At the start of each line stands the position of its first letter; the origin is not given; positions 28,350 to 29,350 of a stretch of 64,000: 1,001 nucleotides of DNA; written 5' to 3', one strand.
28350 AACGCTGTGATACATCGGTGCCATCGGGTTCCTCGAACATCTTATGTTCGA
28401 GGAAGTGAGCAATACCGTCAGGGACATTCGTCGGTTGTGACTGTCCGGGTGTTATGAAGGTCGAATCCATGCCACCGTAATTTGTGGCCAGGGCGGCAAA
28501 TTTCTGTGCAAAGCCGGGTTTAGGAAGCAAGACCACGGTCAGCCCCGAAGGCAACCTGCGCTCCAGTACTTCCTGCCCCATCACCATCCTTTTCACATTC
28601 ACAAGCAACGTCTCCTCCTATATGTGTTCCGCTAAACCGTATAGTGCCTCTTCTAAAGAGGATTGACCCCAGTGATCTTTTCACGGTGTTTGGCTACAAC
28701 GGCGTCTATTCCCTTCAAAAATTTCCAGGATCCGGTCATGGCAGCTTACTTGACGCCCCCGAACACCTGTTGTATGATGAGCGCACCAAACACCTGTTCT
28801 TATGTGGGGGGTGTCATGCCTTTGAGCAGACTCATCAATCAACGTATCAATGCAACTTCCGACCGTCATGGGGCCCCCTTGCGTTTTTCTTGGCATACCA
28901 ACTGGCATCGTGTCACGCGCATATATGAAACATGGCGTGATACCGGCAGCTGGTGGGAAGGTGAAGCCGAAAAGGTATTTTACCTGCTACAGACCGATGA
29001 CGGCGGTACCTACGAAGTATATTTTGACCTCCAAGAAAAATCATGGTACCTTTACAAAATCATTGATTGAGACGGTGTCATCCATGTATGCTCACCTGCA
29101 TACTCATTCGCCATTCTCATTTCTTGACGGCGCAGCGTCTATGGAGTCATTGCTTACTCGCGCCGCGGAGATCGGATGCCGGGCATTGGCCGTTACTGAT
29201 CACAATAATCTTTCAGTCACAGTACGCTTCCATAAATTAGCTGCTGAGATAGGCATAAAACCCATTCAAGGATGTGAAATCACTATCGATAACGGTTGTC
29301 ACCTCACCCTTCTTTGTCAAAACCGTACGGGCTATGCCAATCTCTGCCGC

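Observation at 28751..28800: Tandem GAAC-N4-GTT-type boxes embedded in a near-consensus promoter upstream of the small ORF/dnaE2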

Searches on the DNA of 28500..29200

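Call 55: search_rna_families(source=window, start=28500, end=29200, threshold=evalue, max_evalue=1)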
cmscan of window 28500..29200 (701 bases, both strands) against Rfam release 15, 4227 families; matches with E-value up to 1: 0.
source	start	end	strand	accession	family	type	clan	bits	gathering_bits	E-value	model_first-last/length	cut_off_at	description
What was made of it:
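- No Rfam family matches the region (call 55).
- Tried and rejected: Rfam found no RNA family in 28500-29200 (call 55).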
